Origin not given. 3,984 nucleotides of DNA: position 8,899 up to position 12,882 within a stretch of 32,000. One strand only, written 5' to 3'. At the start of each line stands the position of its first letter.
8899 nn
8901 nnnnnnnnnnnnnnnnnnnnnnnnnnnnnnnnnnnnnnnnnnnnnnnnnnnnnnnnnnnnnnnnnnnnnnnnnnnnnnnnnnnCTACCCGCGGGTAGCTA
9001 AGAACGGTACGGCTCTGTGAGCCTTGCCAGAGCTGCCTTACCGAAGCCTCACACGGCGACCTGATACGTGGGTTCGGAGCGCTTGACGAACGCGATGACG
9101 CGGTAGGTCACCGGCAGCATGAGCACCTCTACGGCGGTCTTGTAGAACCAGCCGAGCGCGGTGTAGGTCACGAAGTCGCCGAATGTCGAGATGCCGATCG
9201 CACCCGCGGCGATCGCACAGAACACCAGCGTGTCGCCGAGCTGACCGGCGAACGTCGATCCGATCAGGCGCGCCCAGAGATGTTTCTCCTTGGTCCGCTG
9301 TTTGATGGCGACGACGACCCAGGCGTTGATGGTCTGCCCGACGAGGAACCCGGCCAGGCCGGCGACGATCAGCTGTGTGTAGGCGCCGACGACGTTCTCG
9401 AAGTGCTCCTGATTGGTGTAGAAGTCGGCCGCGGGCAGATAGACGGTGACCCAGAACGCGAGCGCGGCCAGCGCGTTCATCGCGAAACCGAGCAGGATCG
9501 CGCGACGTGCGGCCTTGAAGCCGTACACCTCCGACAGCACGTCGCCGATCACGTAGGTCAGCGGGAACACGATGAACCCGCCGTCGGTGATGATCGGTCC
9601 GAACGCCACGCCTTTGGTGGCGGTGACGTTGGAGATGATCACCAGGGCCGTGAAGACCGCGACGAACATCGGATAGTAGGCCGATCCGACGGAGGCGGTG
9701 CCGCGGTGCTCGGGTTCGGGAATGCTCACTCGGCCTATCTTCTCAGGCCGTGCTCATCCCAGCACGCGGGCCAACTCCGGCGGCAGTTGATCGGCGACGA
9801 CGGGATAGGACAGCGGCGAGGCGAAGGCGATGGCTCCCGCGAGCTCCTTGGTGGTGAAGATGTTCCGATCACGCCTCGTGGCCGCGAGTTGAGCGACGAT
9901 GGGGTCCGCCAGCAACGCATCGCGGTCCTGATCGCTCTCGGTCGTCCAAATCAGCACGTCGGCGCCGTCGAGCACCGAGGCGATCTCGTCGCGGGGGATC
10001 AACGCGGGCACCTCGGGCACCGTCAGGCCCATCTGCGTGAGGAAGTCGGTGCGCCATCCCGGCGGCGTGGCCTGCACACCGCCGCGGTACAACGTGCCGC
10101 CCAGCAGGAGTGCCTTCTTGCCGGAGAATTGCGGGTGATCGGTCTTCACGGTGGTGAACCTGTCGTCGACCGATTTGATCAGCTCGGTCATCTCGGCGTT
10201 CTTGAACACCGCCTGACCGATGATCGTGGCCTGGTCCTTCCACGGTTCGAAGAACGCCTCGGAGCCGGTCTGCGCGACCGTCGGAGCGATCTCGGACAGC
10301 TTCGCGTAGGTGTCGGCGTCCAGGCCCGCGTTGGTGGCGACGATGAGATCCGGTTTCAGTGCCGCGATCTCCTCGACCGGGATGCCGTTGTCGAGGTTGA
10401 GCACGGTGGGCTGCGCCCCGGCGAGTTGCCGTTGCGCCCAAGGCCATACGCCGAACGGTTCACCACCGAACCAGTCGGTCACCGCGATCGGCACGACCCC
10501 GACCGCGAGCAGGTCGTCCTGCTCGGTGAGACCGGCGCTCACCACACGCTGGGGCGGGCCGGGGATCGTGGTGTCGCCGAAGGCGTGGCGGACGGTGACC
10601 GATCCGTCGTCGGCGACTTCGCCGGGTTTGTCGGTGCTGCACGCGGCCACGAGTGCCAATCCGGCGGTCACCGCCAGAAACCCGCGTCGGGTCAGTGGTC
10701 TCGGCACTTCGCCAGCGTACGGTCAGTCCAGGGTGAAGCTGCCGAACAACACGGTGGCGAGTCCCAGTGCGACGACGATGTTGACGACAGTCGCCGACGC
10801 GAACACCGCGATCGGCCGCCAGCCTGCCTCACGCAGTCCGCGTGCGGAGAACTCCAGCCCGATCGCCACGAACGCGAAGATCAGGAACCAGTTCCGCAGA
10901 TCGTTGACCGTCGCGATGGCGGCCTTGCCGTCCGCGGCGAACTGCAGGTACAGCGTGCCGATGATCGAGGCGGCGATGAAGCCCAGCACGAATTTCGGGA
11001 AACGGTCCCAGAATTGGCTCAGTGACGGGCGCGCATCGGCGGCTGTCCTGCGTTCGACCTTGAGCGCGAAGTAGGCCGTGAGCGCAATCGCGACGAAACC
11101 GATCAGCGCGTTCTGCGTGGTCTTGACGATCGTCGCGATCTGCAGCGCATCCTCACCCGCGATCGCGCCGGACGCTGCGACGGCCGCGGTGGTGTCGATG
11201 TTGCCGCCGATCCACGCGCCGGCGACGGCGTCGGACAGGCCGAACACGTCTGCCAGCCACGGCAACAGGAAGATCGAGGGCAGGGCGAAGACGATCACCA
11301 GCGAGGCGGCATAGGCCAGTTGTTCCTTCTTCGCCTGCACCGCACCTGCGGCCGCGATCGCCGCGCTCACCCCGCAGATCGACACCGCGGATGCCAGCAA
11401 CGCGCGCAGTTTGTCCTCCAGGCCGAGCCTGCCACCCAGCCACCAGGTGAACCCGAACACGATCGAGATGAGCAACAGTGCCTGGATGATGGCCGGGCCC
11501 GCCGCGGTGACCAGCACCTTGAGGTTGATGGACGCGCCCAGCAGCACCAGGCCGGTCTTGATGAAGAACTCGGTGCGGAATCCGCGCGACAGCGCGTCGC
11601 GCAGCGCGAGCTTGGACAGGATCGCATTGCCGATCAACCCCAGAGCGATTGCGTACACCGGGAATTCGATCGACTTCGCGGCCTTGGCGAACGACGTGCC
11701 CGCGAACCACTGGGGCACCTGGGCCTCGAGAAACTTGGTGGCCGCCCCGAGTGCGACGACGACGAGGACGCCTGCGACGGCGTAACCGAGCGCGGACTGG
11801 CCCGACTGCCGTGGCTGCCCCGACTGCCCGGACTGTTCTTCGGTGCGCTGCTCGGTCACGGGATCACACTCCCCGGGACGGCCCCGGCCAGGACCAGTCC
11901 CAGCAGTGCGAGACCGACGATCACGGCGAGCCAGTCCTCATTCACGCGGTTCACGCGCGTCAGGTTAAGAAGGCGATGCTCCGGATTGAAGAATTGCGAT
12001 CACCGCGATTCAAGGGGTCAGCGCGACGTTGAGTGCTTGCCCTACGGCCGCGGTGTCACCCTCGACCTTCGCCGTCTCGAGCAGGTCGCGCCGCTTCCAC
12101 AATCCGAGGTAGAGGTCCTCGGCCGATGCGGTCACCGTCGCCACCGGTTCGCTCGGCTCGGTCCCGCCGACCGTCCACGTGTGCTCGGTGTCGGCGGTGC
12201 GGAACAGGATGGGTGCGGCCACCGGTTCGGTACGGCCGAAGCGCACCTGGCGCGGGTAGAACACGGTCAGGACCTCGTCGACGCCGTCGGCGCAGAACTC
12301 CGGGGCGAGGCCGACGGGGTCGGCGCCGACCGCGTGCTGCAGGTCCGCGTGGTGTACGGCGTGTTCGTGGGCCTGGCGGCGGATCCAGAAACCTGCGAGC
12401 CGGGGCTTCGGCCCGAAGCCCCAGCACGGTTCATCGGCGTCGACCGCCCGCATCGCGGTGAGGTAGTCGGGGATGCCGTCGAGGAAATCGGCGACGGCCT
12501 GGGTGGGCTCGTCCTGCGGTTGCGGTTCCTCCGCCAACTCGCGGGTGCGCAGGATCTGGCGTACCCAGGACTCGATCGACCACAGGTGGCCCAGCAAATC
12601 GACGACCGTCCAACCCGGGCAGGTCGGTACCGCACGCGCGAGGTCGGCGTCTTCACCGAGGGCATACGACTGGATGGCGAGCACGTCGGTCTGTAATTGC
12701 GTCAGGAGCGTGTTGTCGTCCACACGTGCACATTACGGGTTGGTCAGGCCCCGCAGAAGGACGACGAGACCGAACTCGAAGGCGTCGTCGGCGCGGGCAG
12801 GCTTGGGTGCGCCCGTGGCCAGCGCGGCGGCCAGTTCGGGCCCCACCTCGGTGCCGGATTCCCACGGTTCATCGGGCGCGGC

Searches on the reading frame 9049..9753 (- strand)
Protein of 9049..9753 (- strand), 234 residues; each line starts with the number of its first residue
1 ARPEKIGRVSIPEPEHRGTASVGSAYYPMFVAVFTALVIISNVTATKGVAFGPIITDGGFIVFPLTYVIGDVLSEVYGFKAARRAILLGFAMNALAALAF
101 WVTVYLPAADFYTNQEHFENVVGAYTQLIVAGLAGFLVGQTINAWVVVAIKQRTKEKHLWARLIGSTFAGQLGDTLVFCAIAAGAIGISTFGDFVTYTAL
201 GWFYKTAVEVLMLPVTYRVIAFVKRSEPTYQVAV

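Call 17: search_protein_families(library=pfam, proteins=[window:9049-9753:-], max_evalue=0.001)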
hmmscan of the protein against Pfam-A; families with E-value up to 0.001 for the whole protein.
window:9049-9753:- (234 aa): 1 family
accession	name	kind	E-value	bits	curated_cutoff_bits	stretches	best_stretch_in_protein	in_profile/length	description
PF02592.20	Vut_1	-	3.1e-49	167.7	27.2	1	57-219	1-152/152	Putative vitamin uptake transporter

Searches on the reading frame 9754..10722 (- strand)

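Call 17: search_protein_families(library=pfam, proteins=[window:9754-10722:-], max_evalue=0.001)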
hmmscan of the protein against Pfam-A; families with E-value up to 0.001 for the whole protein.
window:9754-10722:- (322 aa): 1 family
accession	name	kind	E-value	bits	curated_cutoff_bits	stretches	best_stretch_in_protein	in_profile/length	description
PF01497.23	Peripla_BP_2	-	6.7e-32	111.2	27.5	1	61-292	2-233/235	Periplasmic binding protein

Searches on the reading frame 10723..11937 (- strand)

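Call 17: search_protein_families(library=pfam, proteins=[window:10723-11937:-], max_evalue=0.001)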
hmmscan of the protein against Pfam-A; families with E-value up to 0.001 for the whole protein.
window:10723-11937:- (404 aa): 1 family
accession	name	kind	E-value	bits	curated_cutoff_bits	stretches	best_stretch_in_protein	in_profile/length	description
PF03601.19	Cons_hypoth698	-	1.5e-48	165.8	24.5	1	83-377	20-302/304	Conserved hypothetical protein 698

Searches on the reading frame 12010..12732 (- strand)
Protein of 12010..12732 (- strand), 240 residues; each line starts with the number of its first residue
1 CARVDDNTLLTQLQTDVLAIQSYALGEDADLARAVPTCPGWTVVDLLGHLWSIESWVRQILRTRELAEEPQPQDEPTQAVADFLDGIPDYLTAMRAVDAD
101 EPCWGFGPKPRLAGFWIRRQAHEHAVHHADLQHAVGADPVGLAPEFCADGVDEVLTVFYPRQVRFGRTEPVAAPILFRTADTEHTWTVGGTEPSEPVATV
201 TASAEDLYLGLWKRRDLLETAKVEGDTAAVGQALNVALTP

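Call 17: search_protein_families(library=pfam, proteins=[window:12010-12732:-], max_evalue=0.001)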
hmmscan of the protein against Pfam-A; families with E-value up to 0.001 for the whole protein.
window:12010-12732:- (240 aa): 2 families
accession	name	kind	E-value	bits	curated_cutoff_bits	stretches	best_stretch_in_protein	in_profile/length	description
PF11716.13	MDMPI_N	-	9.9e-28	98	24.2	1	27-132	16-140/140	Mycothiol maleylpyruvate isomerase N-terminal domain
PF07398.16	MDMPI_C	-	4.8e-14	53.3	29.5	1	145-230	1-88/90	MDMPI C-terminal domain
